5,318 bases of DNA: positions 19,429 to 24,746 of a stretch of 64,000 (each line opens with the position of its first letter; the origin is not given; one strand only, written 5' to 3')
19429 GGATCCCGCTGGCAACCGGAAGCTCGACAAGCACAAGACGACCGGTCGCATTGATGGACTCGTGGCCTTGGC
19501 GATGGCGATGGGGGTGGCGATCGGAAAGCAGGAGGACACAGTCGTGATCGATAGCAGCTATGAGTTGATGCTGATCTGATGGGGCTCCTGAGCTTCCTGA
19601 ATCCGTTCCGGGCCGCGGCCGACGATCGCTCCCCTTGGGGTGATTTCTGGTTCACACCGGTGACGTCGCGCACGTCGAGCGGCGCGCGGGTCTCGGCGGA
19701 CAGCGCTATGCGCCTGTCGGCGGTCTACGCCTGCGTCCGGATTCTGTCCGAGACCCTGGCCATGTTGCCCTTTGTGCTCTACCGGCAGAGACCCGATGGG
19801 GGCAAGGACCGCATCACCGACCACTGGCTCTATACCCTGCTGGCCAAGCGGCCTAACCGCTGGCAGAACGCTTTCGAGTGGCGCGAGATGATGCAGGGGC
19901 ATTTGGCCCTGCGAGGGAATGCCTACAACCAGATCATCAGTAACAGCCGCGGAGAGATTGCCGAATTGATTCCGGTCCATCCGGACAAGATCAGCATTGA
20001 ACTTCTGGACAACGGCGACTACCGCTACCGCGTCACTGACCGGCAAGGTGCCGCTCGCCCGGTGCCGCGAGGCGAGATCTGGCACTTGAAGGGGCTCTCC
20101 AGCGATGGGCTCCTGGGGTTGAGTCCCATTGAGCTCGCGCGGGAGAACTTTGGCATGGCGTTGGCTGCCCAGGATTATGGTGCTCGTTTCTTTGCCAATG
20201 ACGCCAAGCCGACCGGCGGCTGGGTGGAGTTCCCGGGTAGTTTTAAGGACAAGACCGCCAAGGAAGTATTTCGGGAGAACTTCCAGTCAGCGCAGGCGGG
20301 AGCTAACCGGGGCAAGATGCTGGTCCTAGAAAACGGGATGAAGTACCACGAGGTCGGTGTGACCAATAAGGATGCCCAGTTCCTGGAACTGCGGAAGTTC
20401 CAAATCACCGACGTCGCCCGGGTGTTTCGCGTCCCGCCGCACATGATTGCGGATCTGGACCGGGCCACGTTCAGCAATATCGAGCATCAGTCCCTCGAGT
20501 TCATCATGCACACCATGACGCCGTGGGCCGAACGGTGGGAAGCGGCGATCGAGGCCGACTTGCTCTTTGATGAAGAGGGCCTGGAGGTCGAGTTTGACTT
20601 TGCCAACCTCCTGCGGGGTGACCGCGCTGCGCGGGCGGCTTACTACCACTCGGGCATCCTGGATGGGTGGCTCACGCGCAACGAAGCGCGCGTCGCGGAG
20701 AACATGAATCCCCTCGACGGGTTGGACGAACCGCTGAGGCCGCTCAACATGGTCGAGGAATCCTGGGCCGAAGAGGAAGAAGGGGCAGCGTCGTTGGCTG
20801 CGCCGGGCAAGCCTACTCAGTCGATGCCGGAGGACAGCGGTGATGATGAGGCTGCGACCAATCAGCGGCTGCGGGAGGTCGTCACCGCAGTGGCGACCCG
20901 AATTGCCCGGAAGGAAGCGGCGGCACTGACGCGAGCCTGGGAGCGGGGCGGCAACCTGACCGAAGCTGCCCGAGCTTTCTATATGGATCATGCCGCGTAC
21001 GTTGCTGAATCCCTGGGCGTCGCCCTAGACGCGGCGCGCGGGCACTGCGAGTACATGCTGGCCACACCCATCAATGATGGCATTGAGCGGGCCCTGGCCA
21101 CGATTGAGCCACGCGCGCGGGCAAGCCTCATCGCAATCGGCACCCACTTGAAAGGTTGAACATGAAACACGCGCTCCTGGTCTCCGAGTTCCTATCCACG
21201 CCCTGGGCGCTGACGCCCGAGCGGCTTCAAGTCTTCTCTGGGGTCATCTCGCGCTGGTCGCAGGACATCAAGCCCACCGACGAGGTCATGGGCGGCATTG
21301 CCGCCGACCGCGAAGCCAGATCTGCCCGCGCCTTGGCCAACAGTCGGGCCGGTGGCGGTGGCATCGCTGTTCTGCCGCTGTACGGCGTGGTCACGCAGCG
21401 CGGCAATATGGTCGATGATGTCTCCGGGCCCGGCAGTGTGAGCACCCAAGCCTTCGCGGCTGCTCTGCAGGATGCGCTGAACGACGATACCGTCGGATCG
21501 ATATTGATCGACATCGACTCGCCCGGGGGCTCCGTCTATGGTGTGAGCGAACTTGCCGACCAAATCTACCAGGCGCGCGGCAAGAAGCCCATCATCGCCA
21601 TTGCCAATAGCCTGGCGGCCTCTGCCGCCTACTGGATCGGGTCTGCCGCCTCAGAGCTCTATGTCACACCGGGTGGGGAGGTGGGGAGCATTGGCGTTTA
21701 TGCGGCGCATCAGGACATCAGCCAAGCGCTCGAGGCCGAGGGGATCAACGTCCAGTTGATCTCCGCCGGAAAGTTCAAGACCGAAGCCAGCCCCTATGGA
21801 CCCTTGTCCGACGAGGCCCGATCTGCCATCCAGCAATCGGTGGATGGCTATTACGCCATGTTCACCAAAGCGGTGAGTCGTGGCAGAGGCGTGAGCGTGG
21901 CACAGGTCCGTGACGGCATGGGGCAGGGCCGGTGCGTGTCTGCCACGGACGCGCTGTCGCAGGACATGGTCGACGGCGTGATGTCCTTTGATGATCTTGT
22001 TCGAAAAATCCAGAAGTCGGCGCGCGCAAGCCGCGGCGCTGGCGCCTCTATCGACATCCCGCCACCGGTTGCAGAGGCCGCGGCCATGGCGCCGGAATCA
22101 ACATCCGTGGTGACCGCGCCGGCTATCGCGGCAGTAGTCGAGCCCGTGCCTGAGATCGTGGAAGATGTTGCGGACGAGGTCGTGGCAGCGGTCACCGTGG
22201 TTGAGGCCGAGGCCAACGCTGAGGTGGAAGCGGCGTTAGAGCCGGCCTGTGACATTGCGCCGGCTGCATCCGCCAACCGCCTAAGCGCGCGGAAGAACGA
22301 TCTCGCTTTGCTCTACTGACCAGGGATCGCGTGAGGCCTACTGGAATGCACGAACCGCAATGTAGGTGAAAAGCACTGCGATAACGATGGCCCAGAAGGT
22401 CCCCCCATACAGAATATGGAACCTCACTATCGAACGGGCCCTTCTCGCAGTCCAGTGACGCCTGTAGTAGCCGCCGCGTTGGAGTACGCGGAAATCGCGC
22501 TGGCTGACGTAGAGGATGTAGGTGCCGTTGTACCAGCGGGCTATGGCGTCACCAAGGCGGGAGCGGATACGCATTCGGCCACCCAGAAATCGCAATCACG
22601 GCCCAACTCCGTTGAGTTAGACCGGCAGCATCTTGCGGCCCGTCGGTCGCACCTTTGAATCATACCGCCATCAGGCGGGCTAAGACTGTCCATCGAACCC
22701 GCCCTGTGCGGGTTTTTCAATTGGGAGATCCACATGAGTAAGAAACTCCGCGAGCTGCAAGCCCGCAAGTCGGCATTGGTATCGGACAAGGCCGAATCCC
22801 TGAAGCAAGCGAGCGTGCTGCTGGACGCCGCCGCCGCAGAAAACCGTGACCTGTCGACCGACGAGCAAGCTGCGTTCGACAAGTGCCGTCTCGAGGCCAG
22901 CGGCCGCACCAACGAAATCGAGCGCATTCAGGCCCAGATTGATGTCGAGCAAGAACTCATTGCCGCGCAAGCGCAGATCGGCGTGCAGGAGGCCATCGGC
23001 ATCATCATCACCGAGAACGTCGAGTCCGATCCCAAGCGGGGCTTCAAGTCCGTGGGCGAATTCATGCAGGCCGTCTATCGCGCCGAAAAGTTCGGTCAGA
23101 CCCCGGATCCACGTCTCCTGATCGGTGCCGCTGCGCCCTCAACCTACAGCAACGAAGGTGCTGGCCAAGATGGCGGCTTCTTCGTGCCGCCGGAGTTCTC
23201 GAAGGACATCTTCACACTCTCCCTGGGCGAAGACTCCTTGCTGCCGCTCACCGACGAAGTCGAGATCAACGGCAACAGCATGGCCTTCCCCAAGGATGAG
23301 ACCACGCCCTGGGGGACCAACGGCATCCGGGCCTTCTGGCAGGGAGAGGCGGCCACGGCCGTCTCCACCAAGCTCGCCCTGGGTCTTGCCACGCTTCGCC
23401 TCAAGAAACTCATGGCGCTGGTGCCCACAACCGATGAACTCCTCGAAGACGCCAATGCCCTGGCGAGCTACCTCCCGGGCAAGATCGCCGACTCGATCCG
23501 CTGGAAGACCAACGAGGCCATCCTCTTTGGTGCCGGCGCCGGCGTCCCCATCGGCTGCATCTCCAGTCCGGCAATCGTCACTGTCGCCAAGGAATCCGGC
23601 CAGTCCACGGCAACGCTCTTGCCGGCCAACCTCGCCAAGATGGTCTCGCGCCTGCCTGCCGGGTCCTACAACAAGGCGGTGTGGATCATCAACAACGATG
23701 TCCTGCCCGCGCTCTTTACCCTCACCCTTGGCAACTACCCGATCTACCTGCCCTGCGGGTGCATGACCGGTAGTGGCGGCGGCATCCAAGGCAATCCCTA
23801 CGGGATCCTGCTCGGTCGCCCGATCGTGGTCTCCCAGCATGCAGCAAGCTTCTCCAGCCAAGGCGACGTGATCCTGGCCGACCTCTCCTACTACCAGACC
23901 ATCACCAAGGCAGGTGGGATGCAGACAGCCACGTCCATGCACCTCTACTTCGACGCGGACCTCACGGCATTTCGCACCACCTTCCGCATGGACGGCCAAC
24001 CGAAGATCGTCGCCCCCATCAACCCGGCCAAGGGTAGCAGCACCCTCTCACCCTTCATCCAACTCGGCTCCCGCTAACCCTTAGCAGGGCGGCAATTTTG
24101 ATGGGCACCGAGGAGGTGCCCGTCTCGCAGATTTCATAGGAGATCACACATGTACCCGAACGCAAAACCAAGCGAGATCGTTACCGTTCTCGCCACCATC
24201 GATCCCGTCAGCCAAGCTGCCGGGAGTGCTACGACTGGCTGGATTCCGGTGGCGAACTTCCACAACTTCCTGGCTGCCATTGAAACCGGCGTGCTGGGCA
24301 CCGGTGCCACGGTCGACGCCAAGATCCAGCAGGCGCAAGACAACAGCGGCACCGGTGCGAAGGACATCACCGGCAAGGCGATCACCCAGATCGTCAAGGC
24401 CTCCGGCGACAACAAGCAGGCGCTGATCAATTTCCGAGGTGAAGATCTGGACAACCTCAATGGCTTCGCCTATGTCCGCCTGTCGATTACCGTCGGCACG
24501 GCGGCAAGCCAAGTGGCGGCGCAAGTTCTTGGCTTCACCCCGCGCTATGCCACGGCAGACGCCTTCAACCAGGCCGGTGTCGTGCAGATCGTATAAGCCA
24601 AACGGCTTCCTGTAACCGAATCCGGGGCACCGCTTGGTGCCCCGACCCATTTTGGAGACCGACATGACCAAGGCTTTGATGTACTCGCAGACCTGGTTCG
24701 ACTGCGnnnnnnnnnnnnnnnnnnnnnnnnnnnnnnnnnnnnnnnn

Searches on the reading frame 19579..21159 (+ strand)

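Call 6: search_protein_families(library=phrogs, proteins=[window:19579-21159:+], max_evalue=0.01)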
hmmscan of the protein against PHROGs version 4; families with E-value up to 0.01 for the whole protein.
window:19579-21159:+ (526 aa): 7 families
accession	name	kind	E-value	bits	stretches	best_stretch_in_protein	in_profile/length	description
phrog_12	-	head and packaging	2.1e-125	421.2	1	1-434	48-484/646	portal protein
phrog_2662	-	head and packaging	1.3e-82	279.5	1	37-483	58-515/717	portal protein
phrog_5929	-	head and packaging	2.1e-58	198.3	1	196-405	3-213/228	portal protein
phrog_2271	-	head and packaging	3.4e-33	115.4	1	32-430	38-439/859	portal protein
phrog_11323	-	unknown function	3.4e-30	105.8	1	289-398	1-113/130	-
phrog_21454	-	unknown function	4.1e-18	66.7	1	216-437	2-223/320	-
phrog_9856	-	unknown function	2.2e-07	31.2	1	33-156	39-162/223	-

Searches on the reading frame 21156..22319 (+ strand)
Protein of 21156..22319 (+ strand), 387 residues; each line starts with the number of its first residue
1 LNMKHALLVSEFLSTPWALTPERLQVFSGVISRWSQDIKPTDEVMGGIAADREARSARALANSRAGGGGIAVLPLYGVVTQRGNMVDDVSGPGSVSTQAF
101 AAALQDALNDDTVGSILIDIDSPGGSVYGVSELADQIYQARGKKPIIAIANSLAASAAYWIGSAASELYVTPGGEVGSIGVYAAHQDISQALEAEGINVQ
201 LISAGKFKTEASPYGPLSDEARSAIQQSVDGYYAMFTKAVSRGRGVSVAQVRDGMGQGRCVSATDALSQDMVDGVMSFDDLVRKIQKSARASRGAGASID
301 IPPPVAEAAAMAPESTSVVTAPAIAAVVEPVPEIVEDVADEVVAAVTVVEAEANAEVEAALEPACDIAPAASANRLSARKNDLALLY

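Call 6: search_protein_families(library=phrogs, proteins=[window:21156-22319:+], max_evalue=0.01)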
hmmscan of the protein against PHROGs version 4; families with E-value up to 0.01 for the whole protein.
window:21156-22319:+ (387 aa): 8 families
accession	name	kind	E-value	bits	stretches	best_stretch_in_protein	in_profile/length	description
phrog_53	-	head and packaging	4e-93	314.6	1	1-360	4-360/583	head maturation protease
phrog_33023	-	unknown function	2.8e-31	109.8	1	86-359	84-359/507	-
phrog_4759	-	unknown function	1.4e-20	74.9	1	69-196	81-206/209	-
phrog_21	-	head and packaging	7.7e-09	34.9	1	99-252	593-758/1362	portal protein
phrog_24209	-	unknown function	5.7e-08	33.6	1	101-141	8-48/49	-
phrog_94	-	head and packaging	9.2e-08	33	1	69-173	79-175/622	head maturation protease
phrog_2976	-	head and packaging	1.5e-05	25.9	1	92-175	33-111/394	head maturation protease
phrog_1827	-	other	0.00027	21.3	1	103-194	45-135/202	ATP-dependent protease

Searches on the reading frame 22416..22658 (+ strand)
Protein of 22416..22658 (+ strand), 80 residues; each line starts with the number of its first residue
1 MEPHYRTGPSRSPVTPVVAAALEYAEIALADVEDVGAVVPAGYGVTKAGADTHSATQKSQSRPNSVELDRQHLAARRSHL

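Call 34: search_protein_families(library=pfam, proteins=[window:22416-22658:+], max_evalue=0.1)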
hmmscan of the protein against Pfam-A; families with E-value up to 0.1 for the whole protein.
window:22416-22658:+ (80 aa): 1 family
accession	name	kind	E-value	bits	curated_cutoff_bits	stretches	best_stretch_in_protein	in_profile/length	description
PF21568.3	AIMA-like_N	-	0.022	15.7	27.8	1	6-75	8-74/104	1,3-alpha-isomaltosidase-like, N-terminal domain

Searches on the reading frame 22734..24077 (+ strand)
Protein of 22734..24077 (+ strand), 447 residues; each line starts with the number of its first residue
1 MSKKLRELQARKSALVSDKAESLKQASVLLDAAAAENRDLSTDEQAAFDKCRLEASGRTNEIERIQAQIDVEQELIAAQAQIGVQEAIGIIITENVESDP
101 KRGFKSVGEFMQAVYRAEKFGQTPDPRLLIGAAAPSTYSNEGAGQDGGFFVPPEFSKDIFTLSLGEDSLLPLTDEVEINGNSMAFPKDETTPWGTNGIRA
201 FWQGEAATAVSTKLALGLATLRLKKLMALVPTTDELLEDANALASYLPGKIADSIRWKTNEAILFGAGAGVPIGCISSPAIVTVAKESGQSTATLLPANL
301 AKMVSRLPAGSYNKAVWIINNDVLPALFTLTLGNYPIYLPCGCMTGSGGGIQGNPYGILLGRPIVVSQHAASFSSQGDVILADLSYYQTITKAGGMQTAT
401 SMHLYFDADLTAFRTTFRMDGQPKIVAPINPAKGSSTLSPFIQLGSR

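Call 6: search_protein_families(library=phrogs, proteins=[window:22734-24077:+], max_evalue=0.01)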
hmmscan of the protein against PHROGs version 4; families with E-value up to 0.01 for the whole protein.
window:22734-24077:+ (447 aa): 2 families
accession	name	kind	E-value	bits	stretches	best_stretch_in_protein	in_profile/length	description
phrog_10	-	head and packaging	8.6e-48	164.8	1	1-424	261-625/752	major head protein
phrog_617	-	head and packaging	1.1e-07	32.1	1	195-399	392-582/626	major head protein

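Call 34: search_protein_families(library=pfam, proteins=[window:22734-24077:+], max_evalue=0.1)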
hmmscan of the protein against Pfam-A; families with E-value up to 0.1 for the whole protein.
window:22734-24077:+ (447 aa): 2 families
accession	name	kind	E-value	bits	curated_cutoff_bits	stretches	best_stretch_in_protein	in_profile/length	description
PF05065.19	Phage_capsid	-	7.7e-46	157.2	24.2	1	147-432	1-278/280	Phage capsid family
PF04859.17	DUF641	-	0.096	13.5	27.6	0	3-73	48-118/127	Plant protein of unknown function (DUF641)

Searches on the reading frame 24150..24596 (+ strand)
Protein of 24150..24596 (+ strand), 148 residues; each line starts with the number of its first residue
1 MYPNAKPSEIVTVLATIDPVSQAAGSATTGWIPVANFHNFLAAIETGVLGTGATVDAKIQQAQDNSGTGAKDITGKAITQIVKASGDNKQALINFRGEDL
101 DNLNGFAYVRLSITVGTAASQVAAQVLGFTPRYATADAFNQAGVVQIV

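Call 6: search_protein_families(library=phrogs, proteins=[window:24150-24596:+], max_evalue=0.01)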
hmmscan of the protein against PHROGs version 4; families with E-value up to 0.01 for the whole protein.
window:24150-24596:+ (148 aa): 2 families
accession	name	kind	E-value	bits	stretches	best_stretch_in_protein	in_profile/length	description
phrog_28483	-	unknown function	6.4e-49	167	1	2-148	3-150/150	-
phrog_5707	-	unknown function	0.00092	20.1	1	11-128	9-127/134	-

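Call 34: search_protein_families(library=pfam, proteins=[window:24150-24596:+], max_evalue=0.1)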
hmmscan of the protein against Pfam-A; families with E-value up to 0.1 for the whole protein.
window:24150-24596:+ (148 aa): 0 families
